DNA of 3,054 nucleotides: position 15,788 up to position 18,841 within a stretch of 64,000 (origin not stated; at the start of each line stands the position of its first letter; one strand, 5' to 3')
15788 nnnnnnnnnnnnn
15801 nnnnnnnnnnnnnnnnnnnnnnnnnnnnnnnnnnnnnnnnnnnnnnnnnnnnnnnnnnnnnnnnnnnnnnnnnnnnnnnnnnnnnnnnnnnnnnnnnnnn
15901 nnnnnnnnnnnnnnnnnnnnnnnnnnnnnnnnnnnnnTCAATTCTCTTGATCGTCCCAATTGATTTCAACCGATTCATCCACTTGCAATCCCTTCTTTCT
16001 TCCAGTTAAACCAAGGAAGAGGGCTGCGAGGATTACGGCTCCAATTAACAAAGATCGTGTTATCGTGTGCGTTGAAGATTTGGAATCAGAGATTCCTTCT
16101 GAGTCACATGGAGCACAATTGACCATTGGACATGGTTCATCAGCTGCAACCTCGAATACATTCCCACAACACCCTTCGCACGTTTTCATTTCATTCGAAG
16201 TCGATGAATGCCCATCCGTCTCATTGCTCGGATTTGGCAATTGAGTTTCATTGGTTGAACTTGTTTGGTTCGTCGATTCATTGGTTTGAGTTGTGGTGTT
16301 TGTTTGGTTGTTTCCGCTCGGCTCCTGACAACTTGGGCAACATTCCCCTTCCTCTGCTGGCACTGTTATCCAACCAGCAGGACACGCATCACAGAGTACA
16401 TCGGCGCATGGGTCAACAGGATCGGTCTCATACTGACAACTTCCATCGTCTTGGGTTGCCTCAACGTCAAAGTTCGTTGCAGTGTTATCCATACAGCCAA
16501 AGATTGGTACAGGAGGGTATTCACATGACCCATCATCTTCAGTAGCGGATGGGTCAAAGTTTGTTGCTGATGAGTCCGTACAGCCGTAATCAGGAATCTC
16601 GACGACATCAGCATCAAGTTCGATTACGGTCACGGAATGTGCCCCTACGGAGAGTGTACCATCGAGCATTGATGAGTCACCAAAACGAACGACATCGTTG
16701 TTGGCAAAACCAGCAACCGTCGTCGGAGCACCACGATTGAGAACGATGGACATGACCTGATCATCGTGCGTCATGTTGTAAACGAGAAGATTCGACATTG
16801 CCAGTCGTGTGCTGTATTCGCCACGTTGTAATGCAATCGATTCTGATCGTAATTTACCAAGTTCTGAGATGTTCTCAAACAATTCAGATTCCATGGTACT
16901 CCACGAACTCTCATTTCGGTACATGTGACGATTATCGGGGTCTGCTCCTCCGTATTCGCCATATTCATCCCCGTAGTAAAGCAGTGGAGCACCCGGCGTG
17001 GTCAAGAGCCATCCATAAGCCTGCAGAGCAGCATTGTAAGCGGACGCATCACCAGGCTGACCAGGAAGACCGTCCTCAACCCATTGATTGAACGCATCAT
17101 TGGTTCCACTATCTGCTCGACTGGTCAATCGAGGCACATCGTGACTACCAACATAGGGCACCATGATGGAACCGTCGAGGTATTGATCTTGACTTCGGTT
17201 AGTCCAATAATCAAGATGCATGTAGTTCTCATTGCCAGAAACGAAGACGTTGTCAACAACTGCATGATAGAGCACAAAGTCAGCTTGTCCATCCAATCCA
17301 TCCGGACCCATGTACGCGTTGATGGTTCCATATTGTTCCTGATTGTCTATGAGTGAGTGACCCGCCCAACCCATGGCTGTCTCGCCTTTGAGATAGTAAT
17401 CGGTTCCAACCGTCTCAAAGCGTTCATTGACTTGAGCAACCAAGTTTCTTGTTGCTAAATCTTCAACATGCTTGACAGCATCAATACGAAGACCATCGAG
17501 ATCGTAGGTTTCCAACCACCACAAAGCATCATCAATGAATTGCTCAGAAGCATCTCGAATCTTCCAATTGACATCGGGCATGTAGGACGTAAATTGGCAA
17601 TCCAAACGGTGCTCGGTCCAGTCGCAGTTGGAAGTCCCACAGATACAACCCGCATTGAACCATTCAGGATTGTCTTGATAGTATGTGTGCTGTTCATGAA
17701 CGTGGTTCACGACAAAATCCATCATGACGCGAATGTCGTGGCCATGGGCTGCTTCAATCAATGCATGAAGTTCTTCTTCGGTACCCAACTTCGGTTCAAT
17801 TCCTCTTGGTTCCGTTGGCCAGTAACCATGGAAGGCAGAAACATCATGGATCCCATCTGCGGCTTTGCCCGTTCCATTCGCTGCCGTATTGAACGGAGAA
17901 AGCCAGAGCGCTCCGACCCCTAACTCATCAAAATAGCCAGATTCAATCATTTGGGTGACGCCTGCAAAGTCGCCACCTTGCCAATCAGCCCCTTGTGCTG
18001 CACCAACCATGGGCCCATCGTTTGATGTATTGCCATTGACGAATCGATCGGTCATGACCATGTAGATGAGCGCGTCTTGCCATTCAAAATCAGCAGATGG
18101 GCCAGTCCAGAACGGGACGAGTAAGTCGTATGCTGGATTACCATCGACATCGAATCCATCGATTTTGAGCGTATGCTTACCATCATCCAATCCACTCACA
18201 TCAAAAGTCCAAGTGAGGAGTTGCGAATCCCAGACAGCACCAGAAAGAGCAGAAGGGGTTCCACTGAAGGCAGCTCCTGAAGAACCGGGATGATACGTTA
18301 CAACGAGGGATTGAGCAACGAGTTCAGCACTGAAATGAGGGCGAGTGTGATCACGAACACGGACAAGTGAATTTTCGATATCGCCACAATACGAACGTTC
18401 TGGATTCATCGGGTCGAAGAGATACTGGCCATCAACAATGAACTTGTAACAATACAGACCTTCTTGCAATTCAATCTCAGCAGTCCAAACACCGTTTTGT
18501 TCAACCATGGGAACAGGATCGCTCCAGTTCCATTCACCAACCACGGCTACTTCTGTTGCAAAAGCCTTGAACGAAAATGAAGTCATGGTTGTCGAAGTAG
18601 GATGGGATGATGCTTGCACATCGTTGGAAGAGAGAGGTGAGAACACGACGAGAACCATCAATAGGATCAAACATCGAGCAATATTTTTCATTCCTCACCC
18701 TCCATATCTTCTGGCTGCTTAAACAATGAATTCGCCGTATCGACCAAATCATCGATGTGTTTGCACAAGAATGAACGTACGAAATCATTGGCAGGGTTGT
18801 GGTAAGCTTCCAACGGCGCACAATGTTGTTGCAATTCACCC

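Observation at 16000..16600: GH13 amylase carries a tandem approximately 25-aa Cys motif module, a Thr/Asn/Ser-rich linker and a C-terminal TM anchor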

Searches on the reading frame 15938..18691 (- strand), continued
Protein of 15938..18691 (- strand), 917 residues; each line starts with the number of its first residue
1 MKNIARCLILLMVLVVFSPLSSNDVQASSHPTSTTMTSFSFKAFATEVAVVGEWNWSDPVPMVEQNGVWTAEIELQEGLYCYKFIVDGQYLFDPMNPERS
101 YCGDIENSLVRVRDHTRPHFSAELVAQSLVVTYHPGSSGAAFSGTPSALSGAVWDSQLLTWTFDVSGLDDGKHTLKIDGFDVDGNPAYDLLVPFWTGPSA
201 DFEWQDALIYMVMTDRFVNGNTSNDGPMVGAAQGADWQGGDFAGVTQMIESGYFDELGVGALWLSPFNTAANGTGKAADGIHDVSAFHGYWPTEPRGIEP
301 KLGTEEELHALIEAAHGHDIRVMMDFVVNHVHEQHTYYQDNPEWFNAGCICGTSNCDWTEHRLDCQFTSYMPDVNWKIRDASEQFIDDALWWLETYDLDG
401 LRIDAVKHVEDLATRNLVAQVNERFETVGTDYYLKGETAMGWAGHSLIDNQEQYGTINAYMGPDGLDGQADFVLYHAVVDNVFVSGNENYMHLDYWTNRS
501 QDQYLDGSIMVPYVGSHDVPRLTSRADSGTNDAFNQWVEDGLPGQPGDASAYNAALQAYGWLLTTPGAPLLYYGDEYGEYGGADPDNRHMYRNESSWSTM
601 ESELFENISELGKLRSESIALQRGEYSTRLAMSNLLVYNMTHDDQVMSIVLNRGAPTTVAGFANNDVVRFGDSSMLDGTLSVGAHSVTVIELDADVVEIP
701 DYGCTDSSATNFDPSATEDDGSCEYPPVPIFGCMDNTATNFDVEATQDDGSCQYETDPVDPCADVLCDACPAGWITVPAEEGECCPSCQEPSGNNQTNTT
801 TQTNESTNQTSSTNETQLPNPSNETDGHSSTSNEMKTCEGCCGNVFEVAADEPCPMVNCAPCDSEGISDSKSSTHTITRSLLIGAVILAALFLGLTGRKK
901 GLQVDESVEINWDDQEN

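Call 41: search_solved_structures(query=window:15938-18691:-, max_evalue=1e-10, show_alignments=1)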
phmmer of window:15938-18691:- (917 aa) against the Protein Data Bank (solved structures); distinct sequences matched with E-value up to 1e-10: 113 (the best 60 are shown).
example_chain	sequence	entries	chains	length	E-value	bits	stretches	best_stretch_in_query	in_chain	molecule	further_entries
4e2o_A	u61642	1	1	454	1.1e-39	139.4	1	203-666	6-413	Alpha-amylase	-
5a2b_A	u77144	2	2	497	1.4e-36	129.1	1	197-657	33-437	ANOXYBACILLUS ALPHA-AMYLASE | ALPHA-AMYLASE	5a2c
5a2a_A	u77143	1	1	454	4.1e-36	127.6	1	203-657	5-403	APO FORM OF ANOXYBACILLUS ALPHA-AMYLASES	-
8jnx_A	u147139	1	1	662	5.2e-30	107.4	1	203-695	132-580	Alpha-amylase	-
1cyg_A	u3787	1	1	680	3e-29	104.9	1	207-421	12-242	CYCLODEXTRIN GLUCANOTRANSFERASE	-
6wni_A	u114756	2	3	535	7.3e-29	103.6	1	205-660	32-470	Cyclomaltodextrin glucanotransferase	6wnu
1kcl_A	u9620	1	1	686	8.5e-29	103.4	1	206-423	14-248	Cyclodextrin glycosyltransferase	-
1pj9_A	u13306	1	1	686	1.1e-28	103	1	206-423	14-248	Cyclomaltodextrin glucanotransferase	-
1v3j_A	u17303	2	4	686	1.2e-28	102.8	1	206-423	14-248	Cyclomaltodextrin glucanotransferase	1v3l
1cxl_A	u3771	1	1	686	2.2e-28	102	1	206-423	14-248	PROTEIN (CYCLODEXTRIN-GLYCOSYLTRANSFERASE)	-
1v3k_A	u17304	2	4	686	3e-28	101.6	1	206-423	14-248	Cyclomaltodextrin glucanotransferase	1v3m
1cgt_A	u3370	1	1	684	3.1e-28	101.5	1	207-660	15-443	CYCLODEXTRIN GLYCOSYL-TRANSFERASE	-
1i75_A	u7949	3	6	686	3.8e-28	101.2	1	206-423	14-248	CYCLODEXTRIN GLUCANOTRANSFERASE | Cyclomaltodextrin glucanotransferase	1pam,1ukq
6cgt_A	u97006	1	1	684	4.5e-28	101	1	207-660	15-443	CYCLODEXTRIN GLYCOSYLTRANSFERASE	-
1uks_A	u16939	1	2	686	4.8e-28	100.9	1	206-423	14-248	Cyclomaltodextrin glucanotransferase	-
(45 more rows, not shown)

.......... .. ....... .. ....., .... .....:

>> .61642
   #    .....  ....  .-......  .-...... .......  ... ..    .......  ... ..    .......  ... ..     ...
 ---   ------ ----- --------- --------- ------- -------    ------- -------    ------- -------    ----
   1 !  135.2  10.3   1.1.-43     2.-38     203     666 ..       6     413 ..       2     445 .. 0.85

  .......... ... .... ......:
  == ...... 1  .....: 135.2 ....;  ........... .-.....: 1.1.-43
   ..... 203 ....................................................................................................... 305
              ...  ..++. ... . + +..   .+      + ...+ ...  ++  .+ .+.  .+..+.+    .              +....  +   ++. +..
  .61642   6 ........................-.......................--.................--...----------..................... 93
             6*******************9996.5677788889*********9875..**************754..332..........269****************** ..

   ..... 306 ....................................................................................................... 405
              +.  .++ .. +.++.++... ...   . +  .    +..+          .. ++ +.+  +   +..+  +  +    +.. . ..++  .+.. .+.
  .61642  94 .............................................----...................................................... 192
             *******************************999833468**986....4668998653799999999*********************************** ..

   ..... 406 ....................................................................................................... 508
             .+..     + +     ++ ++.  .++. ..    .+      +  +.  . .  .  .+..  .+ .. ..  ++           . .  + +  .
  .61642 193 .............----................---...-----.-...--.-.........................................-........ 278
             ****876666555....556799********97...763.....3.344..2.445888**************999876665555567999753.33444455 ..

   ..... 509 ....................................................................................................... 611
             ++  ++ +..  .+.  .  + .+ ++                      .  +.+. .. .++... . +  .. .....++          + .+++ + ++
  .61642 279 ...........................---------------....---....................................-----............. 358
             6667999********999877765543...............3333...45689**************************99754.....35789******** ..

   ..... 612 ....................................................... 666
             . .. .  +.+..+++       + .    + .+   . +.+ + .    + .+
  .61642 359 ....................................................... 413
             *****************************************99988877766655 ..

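Call 67: find_related_loci(query=window:15938-18691:-, collection=genome_contigs, flank=6000)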
Query window:15938-18691:- (917 aa) in genome_contigs; peptide patterns used: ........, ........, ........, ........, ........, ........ (x = any residue, [..] = any of these).
118 stretches matched a pattern; 96 encode a relative of the query (tblastn E <= 1e-3); the best 80 are kept; 78 distinct loci.
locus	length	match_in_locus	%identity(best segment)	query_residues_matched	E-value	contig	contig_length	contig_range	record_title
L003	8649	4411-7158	86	1-917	0e+0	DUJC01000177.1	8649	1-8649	MAG TPA_asm: Candidatus Poseidoniaceae archaeon isolate UBA8574 contig_74693, whole genome shotgun sequence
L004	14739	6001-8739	86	1-917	0e+0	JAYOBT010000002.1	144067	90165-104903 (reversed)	MAG: Candidatus Poseidoniales archaeon isolate 139554_S156_metabat_bins_2.tsv.144 NODE_48_length_144067_cov_15.380545, w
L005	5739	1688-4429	85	1-917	0e+0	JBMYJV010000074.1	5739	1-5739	MAG: Candidatus Poseidoniaceae archaeon isolate ME_XS_2109_bin_66 ME_XS_2109_bin_66_73, whole genome shotgun sequence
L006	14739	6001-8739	86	1-917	0e+0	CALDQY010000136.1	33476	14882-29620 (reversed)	MAG TPA_asm: uncultured Rhodobiaceae bacterium isolate ERR599054_bin.37_CONCOCT_v1.1_MAG genome assembly, contig: ERZ840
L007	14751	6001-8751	84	1-917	0e+0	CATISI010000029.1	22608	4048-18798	MAG: Candidatus Poseidoniaceae archaeon isolate bin.912 MAG genome assembly, contig: k119_2549893, whole genome shotgun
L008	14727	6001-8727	83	1-917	0e+0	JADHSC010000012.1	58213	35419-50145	MAG: Candidatus Poseidoniaceae archaeon isolate BS30m-G39 BS307-30m-sub-C27, whole genome shotgun sequence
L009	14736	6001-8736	85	1-917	0e+0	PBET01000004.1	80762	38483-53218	MAG: Methanobacteriota archaeon isolate SP314 125267, whole genome shotgun sequence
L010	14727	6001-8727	81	1-917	0e+0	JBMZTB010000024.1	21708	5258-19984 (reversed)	MAG: Candidatus Poseidoniaceae archaeon isolate ME_XS_2302_7_bin_25 ME_XS_2302_7_bin_25_23, whole genome shotgun sequenc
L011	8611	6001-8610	85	1-877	0e+0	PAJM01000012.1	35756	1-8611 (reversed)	MAG: Methanobacteriota archaeon isolate SAT95 156668, whole genome shotgun sequence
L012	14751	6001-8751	81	1-917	0e+0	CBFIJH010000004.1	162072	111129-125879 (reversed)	MAG: Candidatus Poseidoniaceae archaeon isolate Co_bin_759_indstr genome assembly, contig: Co_bin_759_indstr_c4, whole g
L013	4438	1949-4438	89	1-830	0e+0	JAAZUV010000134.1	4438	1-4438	MAG: Methanobacteriota archaeon isolate AW_metabat.40 AW_C6944, whole genome shotgun sequence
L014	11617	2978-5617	80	1-917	0e+0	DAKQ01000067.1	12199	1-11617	MAG TPA_asm: Euryarchaeota archaeon UBA82 UBA82_contig_14977, whole genome shotgun sequence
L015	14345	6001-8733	77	1-917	0e+0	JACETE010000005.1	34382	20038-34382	MAG: Candidatus Poseidoniales archaeon isolate MCMED-G34 MGII-MCMED-G34-C5, whole genome shotgun sequence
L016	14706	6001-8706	76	1-917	0e+0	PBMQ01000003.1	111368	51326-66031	MAG: Methanobacteriota archaeon isolate SP209 43066, whole genome shotgun sequence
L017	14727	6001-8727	75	1-917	0e+0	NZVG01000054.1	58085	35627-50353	MAG: Methanobacteriota archaeon isolate NAT68 47916, whole genome shotgun sequence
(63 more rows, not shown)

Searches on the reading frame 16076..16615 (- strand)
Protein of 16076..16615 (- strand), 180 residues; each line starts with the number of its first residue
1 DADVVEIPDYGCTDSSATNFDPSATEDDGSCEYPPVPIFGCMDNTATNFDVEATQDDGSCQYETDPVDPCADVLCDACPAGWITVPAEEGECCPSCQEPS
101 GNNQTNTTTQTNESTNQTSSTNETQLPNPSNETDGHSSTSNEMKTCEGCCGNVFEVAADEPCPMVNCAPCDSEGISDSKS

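Call 45: predict_structure(alignment_id=A4)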
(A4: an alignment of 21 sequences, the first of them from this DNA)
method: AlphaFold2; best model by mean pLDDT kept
length: 180 residues; sequences in the alignment: 21
mean_pLDDT: 73.1   pTM: 0.30
mean pLDDT of the five models: 73.1, 72.7, 71.9, 71.7, 71.5
residues with pLDDT >= 90: 54; 70-90: 65; 50-70: 15; < 50: 46
segments of 3 or more residues with pLDDT < 50: 103-140, 173-180
pLDDT, mean of each block of 10 residues (from residue 1): 74 96 95 95 94 95 77 83 85 84 40 34 37 37 81 86 78 46
secondary structure, 60 per line:
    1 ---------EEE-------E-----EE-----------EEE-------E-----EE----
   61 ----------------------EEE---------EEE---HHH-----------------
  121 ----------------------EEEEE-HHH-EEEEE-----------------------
elements in order: E10-12 E39-41 E83-85 E95-97 E143-147 E153-157

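Call 47: fold_search(model_id=the predicted structure, library=pdb)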
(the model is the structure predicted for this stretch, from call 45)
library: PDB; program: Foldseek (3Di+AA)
matches with E <= 10: 6; with E <= 0.001: 0
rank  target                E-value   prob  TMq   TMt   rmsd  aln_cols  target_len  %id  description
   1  6u2k_B                2.3e+00  0.63  0.14  0.04   5.8        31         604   42  EM structure of MPEG-1 (L425K, alpha conformation) soluble pre-pore complex (released 2019-09-25)
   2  9c3c_b                2.5e+00  0.04  0.15  0.11  29.3       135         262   15  Cryo-EM structure of native dystrophin-glycoprotein complex (DGC) (released 2024-10-23)
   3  6u23_A                3.6e+00  0.47  0.14  0.04   5.9        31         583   42  EM structure of MPEG-1(w.t.) soluble pre-pore (released 2019-09-25)
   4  9uyq_A                6.9e+00  0.04  0.12  0.03   9.7        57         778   23  Cryo-EM structure of a class C GPCR (Class 2) (released 2026-03-18)
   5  9uyo_B                8.9e+00  0.03  0.12  0.03   9.7        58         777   24  Cryo-EM structure of a class C GPCR (Class 1) (released 2026-03-18)
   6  8yt8_B                9.5e+00  0.02  0.14  0.10  22.1       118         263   19  Cryo-EM structure of the dystrophin glycoprotein complex (released 2024-12-11)

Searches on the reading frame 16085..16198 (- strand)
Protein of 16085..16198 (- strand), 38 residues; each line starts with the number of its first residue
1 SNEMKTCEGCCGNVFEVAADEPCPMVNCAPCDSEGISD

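Call 51: search_solved_structures(query=window:16085-16198:-, max_evalue=10, show_alignments=3)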
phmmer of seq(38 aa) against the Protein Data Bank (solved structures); distinct sequences matched with E-value up to 10: 0.
